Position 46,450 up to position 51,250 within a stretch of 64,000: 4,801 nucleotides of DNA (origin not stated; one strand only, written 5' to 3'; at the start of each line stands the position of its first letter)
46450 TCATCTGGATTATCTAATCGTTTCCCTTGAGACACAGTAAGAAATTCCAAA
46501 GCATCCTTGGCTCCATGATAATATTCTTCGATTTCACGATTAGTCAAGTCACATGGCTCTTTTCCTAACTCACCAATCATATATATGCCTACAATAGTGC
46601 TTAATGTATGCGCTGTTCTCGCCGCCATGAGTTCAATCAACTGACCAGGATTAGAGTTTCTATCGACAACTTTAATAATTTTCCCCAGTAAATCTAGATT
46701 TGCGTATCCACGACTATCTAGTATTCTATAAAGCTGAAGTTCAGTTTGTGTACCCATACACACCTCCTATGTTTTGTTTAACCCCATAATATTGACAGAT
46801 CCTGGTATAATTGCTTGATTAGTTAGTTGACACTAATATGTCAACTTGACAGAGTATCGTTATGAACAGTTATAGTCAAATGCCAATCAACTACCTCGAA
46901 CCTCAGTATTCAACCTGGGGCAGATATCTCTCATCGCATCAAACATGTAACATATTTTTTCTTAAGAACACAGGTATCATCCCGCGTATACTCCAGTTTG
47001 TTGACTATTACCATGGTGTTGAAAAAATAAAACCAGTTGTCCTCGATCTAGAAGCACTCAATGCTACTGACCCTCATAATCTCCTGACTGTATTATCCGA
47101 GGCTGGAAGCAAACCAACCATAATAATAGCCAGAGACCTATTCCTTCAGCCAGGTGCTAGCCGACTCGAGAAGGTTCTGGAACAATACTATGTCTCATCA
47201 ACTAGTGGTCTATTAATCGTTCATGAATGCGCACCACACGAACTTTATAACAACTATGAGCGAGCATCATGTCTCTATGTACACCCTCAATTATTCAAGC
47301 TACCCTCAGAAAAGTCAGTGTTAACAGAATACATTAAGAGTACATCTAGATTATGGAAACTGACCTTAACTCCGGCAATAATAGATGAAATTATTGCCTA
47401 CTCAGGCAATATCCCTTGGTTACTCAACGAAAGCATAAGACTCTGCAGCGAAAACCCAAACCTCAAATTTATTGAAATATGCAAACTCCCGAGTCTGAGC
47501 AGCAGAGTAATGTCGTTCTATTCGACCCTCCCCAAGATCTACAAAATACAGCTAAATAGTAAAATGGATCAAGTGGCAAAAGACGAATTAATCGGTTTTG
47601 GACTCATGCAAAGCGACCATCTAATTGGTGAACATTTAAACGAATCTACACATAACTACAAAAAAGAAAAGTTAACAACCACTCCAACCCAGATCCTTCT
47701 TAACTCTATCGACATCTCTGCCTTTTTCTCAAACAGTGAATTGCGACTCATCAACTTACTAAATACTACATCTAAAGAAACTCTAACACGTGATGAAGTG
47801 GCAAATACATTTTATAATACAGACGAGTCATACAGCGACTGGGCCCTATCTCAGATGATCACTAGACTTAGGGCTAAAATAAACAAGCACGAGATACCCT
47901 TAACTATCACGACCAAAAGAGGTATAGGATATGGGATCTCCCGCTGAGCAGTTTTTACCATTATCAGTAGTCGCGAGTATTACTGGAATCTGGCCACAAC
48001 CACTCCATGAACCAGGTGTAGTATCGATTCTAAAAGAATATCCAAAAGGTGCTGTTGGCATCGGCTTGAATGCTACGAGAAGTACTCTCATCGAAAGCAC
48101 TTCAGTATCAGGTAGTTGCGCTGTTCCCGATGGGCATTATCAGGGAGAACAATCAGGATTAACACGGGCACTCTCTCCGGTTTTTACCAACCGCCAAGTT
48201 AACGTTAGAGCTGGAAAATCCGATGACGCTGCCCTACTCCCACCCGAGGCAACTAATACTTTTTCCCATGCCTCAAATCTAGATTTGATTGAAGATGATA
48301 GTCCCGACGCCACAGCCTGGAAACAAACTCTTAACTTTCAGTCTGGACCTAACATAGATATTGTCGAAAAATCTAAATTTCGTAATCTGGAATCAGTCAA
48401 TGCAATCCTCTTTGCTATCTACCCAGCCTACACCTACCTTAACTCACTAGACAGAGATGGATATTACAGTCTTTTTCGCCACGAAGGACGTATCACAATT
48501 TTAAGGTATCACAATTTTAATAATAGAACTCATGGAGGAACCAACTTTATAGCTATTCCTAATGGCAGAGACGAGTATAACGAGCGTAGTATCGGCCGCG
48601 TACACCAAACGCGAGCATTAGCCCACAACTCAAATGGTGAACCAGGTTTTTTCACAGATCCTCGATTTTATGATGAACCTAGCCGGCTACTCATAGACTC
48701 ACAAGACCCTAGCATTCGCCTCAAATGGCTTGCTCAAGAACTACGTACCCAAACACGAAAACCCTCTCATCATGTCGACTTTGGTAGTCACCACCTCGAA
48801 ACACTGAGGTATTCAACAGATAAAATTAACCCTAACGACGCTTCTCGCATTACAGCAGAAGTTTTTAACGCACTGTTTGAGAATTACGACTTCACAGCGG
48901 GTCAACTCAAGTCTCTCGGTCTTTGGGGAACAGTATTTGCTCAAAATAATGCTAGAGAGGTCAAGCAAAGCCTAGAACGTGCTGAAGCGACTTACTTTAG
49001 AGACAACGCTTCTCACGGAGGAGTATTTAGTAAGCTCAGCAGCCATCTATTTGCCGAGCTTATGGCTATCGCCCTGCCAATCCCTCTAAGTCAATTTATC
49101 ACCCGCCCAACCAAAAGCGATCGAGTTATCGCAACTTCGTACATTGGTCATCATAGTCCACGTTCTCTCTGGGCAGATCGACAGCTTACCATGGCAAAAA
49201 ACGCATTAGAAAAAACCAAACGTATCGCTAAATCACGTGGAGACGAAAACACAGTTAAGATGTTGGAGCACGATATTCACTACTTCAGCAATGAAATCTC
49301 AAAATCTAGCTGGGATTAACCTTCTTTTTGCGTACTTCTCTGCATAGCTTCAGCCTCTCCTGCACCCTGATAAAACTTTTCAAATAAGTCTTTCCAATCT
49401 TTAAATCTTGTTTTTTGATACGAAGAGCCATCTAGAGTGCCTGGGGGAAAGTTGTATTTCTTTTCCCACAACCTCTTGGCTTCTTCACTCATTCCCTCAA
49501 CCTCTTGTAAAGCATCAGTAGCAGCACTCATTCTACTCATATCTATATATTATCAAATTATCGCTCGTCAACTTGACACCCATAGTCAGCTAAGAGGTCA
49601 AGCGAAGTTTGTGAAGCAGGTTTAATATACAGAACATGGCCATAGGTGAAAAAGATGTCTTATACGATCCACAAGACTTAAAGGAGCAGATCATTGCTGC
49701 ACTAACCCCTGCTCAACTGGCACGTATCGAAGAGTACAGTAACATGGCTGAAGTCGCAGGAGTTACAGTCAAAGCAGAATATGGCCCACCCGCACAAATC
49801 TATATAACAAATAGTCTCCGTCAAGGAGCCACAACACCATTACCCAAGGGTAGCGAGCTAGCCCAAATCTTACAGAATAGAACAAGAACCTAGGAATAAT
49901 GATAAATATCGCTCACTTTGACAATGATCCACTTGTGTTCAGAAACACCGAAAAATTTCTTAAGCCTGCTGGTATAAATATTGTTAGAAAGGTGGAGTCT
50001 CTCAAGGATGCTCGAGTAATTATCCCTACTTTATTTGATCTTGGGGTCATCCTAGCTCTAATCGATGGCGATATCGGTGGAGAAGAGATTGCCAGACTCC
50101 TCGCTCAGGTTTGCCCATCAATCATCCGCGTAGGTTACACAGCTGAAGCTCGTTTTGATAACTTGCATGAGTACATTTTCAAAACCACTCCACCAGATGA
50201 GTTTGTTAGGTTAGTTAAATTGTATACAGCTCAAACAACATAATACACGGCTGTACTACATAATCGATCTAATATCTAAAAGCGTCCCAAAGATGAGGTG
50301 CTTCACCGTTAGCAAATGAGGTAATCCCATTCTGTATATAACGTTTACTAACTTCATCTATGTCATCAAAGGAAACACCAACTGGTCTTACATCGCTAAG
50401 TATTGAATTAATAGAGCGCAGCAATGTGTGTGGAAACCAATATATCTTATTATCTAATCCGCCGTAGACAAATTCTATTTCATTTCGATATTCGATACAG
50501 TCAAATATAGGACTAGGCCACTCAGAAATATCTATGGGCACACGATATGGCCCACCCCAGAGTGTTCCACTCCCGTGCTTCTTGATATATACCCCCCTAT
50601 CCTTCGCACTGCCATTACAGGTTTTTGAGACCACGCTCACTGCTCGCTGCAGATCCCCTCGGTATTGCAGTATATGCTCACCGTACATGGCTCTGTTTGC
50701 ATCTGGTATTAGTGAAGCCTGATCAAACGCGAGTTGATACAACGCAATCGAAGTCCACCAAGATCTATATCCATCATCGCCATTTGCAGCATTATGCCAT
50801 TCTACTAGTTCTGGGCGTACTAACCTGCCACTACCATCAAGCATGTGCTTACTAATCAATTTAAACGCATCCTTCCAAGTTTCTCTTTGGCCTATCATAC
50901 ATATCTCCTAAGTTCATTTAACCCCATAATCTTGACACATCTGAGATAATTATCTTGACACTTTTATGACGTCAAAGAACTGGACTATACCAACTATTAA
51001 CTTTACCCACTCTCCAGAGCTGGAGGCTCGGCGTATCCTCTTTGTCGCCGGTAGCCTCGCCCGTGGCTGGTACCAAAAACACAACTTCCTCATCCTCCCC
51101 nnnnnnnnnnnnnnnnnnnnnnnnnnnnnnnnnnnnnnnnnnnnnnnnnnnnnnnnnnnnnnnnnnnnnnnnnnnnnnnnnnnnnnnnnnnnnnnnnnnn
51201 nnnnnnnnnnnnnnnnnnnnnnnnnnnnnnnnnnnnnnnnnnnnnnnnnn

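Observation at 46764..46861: Duplicated ~45-nt leader/operator block shared by two divergent intergenic regions (also 50896..50965); weaker third copy at 14303..14382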

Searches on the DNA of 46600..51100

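Call 49: search_rna_families(source=window, start=46600, end=51100, threshold=evalue, max_evalue=1)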
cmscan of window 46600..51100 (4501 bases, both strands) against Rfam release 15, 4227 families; matches with E-value up to 1: 0.
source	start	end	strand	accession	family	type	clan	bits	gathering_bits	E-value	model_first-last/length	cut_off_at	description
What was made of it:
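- No Rfam family matches at E<=1 (call 49).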
